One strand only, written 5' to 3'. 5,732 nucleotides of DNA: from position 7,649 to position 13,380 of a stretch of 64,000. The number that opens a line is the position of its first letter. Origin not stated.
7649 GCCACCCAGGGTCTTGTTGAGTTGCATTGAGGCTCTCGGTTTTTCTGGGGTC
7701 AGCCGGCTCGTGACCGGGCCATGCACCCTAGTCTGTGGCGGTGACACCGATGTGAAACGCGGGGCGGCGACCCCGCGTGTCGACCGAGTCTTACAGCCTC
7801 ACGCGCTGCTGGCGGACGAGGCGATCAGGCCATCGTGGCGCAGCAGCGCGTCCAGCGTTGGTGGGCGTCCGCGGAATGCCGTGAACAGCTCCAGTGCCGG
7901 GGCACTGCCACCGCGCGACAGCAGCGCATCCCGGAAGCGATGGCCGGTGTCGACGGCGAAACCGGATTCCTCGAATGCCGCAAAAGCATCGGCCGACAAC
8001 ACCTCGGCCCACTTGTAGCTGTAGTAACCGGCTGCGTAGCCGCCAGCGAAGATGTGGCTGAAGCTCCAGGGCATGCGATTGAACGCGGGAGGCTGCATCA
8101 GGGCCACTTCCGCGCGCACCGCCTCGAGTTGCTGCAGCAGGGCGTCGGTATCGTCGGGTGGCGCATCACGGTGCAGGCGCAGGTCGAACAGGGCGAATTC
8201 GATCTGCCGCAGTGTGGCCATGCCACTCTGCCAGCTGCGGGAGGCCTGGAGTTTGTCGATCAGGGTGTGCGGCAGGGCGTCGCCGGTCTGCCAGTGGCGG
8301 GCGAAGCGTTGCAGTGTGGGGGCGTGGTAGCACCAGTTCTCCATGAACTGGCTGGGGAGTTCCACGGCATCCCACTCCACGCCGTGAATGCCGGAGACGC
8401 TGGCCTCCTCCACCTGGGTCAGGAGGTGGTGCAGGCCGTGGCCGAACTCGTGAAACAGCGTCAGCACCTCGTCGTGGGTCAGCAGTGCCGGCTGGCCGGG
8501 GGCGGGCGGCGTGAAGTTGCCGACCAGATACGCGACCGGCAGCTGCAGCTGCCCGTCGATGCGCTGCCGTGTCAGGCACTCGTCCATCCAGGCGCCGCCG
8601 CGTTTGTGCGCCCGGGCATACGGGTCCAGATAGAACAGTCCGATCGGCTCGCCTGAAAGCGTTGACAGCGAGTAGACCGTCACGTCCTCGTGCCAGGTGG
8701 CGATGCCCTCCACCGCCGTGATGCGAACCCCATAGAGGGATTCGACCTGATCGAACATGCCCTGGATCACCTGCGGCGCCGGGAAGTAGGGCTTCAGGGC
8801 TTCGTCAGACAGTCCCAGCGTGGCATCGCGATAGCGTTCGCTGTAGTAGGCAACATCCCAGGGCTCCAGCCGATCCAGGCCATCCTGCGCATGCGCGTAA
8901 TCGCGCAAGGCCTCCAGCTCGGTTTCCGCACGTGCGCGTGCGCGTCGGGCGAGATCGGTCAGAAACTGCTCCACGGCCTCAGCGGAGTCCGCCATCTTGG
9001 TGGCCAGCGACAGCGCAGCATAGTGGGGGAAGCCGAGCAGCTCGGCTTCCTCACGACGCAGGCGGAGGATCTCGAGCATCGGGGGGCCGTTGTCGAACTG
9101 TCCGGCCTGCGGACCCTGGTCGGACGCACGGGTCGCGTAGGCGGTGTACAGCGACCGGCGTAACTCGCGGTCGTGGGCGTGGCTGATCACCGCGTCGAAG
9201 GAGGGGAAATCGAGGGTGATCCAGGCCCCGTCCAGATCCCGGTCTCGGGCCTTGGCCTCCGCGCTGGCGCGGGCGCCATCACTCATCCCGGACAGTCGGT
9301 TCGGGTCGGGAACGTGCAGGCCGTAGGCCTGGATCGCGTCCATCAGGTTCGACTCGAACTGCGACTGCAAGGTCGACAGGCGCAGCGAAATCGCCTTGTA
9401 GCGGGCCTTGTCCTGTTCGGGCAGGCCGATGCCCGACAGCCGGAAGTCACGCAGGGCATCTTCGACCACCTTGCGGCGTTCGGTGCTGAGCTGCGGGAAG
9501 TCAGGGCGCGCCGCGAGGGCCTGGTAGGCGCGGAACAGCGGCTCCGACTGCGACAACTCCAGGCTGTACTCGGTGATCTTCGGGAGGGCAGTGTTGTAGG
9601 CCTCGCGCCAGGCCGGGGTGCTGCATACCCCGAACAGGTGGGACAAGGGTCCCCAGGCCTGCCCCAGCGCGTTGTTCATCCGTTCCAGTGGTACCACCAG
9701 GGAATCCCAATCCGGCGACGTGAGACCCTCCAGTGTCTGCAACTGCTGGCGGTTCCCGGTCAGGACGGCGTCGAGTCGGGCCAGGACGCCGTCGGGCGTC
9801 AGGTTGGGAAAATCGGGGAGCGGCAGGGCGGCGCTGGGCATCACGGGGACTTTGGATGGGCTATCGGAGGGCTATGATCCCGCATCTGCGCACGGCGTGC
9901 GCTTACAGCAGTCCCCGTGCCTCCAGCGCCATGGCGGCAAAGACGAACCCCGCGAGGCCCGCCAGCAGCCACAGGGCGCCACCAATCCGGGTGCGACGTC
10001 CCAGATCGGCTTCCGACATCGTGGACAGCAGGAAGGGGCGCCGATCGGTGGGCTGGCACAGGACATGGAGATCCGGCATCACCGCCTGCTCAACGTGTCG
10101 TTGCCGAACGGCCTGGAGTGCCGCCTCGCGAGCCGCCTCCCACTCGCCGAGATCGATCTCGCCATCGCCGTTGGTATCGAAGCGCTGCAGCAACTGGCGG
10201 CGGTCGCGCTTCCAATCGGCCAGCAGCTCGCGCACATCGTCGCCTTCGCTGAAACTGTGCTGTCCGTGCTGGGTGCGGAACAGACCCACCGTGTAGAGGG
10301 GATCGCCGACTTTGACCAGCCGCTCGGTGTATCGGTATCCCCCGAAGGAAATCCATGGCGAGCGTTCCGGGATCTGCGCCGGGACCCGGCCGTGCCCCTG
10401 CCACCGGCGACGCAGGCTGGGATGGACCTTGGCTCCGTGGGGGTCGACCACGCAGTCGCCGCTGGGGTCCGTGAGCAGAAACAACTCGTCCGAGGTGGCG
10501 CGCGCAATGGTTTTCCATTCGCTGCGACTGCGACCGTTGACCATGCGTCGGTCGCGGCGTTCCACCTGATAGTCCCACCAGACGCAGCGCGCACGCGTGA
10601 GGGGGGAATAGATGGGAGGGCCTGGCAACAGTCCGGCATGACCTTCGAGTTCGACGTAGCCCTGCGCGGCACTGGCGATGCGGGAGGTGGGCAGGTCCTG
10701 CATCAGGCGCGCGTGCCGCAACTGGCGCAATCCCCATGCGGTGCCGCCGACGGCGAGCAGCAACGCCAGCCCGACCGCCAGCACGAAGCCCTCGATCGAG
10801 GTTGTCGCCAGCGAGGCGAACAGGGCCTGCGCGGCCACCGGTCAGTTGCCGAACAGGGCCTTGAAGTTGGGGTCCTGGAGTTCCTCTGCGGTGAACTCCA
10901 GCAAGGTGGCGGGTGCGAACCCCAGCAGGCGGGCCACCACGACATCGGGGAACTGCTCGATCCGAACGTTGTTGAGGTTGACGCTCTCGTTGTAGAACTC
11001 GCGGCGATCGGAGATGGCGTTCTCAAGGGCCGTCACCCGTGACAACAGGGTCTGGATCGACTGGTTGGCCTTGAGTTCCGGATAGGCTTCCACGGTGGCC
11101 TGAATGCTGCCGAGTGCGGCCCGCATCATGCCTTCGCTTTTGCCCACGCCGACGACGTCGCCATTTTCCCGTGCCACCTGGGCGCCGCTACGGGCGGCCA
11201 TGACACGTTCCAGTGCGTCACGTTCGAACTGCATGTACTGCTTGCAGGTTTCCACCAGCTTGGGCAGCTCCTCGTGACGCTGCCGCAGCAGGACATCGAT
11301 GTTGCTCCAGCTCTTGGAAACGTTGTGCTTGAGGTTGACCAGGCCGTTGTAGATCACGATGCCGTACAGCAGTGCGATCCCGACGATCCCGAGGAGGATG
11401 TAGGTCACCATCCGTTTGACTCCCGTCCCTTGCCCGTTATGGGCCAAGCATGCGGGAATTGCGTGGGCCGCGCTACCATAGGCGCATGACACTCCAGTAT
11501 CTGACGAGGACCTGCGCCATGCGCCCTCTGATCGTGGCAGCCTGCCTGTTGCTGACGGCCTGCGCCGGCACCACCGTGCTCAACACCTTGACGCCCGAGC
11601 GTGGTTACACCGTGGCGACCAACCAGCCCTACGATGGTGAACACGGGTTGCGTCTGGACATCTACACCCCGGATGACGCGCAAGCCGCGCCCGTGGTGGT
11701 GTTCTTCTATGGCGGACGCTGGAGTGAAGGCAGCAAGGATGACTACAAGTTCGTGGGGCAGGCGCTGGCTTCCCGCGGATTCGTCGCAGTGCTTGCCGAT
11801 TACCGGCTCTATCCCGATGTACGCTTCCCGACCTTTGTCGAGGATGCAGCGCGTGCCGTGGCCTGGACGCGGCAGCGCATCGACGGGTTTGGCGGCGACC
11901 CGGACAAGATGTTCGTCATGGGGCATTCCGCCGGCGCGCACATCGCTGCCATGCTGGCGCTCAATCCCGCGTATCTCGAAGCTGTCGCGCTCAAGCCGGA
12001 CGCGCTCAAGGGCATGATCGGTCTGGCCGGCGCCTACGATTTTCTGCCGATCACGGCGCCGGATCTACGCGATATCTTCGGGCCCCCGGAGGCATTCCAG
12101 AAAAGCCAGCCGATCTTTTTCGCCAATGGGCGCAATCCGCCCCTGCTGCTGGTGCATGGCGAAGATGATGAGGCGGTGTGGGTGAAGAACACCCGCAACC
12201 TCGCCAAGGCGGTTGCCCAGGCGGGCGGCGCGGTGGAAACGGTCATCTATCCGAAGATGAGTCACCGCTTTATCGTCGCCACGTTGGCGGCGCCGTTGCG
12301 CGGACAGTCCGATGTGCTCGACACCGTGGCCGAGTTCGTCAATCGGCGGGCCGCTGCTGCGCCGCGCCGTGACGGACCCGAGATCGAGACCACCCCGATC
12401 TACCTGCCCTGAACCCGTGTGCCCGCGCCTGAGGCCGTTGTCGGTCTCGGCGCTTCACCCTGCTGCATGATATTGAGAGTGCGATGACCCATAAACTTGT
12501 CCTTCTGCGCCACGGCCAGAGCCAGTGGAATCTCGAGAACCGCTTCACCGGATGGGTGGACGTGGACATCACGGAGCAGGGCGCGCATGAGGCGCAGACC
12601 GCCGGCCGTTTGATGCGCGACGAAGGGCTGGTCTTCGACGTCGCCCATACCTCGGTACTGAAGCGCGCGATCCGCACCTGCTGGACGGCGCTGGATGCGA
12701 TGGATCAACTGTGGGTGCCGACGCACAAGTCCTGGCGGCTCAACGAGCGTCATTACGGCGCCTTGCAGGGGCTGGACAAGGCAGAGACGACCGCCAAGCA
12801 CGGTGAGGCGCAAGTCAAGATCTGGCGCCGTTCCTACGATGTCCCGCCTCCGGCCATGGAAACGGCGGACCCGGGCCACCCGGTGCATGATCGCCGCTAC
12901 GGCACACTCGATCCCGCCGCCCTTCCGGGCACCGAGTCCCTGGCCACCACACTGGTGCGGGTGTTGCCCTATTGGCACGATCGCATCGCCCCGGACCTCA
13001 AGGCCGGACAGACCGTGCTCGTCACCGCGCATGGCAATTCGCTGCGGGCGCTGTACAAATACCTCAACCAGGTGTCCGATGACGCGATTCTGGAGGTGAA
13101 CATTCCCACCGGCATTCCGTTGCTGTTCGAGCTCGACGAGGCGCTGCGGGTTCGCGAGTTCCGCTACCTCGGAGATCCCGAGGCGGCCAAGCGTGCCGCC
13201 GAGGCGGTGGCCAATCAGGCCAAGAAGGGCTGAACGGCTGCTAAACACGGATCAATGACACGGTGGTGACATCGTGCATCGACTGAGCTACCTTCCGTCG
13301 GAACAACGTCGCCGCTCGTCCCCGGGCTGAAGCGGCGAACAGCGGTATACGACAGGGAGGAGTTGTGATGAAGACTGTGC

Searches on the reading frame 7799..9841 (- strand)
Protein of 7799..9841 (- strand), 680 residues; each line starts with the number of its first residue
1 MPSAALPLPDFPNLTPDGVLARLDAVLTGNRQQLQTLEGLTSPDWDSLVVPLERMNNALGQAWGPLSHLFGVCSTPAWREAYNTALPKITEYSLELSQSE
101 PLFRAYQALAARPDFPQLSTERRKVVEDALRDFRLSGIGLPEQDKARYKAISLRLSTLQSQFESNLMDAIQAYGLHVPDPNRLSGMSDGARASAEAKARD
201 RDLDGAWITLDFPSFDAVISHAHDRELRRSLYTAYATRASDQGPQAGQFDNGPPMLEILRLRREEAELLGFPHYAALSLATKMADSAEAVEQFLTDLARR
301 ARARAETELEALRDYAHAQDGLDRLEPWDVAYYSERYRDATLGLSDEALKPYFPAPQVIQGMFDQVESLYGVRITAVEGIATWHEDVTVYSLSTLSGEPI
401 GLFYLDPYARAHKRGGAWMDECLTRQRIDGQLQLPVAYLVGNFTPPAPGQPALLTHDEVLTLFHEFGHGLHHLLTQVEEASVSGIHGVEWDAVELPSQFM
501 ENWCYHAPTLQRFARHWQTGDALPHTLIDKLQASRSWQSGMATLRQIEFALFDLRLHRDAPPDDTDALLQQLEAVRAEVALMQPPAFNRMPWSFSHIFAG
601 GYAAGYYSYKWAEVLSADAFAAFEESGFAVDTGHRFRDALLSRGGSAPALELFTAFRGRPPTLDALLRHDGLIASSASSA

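Call 67: search_protein_families(library=pfam, proteins=[window:7799-9841:-], max_evalue=0.00001)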
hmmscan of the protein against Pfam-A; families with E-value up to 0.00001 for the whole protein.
window:7799-9841:- (680 aa): 2 families
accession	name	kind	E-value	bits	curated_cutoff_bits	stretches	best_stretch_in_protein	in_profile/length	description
PF01432.26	Peptidase_M3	-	4.1e-141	471.9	27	1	220-670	3-455/457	Peptidase family M3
PF19310.4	TOP_N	-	2e-28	99.1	27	1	25-144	3-122/123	Neurolysin/Thimet oligopeptidase, N-terminal domain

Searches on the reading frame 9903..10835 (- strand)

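Call 67: search_protein_families(library=pfam, proteins=[window:9903-10835:-], max_evalue=0.00001)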
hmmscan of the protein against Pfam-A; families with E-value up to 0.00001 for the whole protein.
window:9903-10835:- (310 aa): 1 family
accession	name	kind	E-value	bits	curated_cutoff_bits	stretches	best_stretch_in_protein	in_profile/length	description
PF12483.13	GIDE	-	2e-13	50.6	23.6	1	90-191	3-109/160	E3 Ubiquitin ligase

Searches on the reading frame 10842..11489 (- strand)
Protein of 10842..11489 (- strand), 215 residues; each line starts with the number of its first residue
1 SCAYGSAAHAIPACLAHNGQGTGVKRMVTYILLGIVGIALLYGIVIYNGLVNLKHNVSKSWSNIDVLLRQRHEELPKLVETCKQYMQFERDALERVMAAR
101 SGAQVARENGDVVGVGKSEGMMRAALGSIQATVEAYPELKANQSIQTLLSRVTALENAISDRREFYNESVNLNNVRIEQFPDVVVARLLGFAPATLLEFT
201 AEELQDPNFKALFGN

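Call 22: search_protein_families(library=pfam, proteins=[window:10842-11489:-], max_evalue=0.001)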
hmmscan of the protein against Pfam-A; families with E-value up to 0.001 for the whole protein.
window:10842-11489:- (215 aa): 1 family
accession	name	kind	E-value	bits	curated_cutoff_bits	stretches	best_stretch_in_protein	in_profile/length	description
PF04011.17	LemA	-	3.4e-38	131.2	26.2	1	60-208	1-146/149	LemA family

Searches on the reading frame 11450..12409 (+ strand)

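Call 22: search_protein_families(library=pfam, proteins=[window:11450-12409:+], max_evalue=0.001)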
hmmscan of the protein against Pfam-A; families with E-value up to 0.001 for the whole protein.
window:11450-12409:+ (320 aa): 11 families
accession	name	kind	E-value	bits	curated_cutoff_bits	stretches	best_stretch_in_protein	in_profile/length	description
PF20434.5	BD-FAE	-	8.4e-32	110.9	26.8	1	69-254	1-214/215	BD-FAE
PF07859.19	Abhydrolase_3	-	5.8e-22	78.9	25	1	83-172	1-91/210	alpha/beta hydrolase fold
PF00135.34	COesterase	-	1.5e-18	67.5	27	2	132-174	163-205/515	Carboxylesterase family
PF00326.27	Peptidase_S9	-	2.1e-13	50.7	22.6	1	128-275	40-190/213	Prolyl oligopeptidase family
PF12146.15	Hydrolase_4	-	1.3e-08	34.9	27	0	231-274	193-234/239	Serine aminopeptidase, S33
PF01738.24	DLH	-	7e-08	32.8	21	1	71-277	5-191/217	Dienelactone hydrolase family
PF12697.13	Abhydrolase_6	-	1.7e-06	29.3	26.3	1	99-309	17-195/217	Alpha/beta hydrolase family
PF07224.18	Chlorophyllase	-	5.9e-06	25.7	26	1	69-195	31-156/301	Chlorophyllase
PF03959.19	FSH1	-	7.2e-05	23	21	1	156-258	105-189/211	Serine hydrolase (FSH1)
PF02129.25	Peptidase_S15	-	0.00058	20.1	23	0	66-180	4-124/262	X-Pro dipeptidyl-peptidase (S15 family)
PF00561.26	Abhydrolase_1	-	0.00098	19.3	25.8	0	100-194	18-102/245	alpha/beta hydrolase fold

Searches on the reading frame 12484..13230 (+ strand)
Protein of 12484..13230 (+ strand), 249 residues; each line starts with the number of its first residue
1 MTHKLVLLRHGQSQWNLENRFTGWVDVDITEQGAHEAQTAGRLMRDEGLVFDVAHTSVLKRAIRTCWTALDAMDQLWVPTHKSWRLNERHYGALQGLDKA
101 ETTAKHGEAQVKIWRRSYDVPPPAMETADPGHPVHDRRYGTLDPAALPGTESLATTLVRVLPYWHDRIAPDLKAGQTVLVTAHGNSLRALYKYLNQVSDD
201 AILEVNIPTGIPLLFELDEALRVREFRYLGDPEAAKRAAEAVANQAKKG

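Call 22: search_protein_families(library=pfam, proteins=[window:12484-13230:+], max_evalue=0.001)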
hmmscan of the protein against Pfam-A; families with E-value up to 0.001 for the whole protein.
window:12484-13230:+ (249 aa): 1 family
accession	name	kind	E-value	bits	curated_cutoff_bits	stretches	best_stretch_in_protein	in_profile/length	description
PF00300.27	His_Phos_1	-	1.3e-32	113.4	21.7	1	5-128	1-119/194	Histidine phosphatase superfamily (branch 1)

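Call 55: search_protein_families(library=ncbifam, proteins=[window:12484-13230:+], max_evalue=0.001)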
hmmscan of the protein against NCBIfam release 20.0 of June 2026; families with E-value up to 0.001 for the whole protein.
window:12484-13230:+ (249 aa): 17 families
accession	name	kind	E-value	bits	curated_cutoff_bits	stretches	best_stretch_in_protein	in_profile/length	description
NF010713.0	PRK14115.1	equivalog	1.8e-119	397.6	305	1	3-248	2-247/248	2,3-diphosphoglycerate-dependent phosphoglycerate mutase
TIGR01258.1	pgm_1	subfamily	1.4e-116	388.2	81.7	1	3-247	1-245/245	2,3-bisphosphoglycerate-dependent phosphoglycerate mutase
NF010718.0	PRK14120.1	equivalog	1.1e-104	349.1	366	1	1-248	3-249/249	phosphoglyceromutase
NF010714.0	PRK14116.1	equivalog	8.3e-96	319.9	401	1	3-224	2-223/229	2,3-diphosphoglycerate-dependent phosphoglycerate mutase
NF010715.0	PRK14117.1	equivalog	3.7e-89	298.1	421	1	4-230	3-229/230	phosphoglycerate mutase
NF010716.0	PRK14118.1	equivalog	1.1e-88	296.3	409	1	4-229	2-227/227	2,3-diphosphoglycerate-dependent phosphoglycerate mutase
NF010717.0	PRK14119.1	equivalog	4.6e-86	288.1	378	1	4-229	3-228/228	2,3-diphosphoglycerate-dependent phosphoglycerate mutase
NF002339.0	PRK01295.1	equivalog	1.1e-70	237.3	316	2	1-127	1-127/206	2,3-bisphosphoglycerate-dependent phosphoglycerate mutase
NF002217.0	PRK01112.1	equivalog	2.8e-61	206.8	320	3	146-226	144-224/228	2,3-bisphosphoglycerate-dependent phosphoglycerate mutase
TIGR03162.1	ribazole_cobC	equivalog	7.8e-20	71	162.9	2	5-127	1-116/176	alpha-ribazole phosphatase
NF005567.0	PRK07238.1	equivalog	7.4e-15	55.1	326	1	4-128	179-298/378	bifunctional RNase H/acid phosphatase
NF045917.1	PhserinePhPspA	equivalog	1.9e-12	47.3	350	1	4-114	3-107/211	phosphoserine phosphatase PspA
NF011580.0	PRK15004.1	equivalog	4.2e-10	40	250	1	4-94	2-87/203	adenosylcobalamin/alpha-ribazole phosphatase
NF009993.0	PRK13462.1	equivalog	1e-09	38.4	226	1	2-102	5-99/203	acid phosphatase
TIGR03848.1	MSMEG_4193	subfamily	6.9e-09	35.4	203.85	1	5-100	2-93/204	MSMEG_4193 family putative phosphomutase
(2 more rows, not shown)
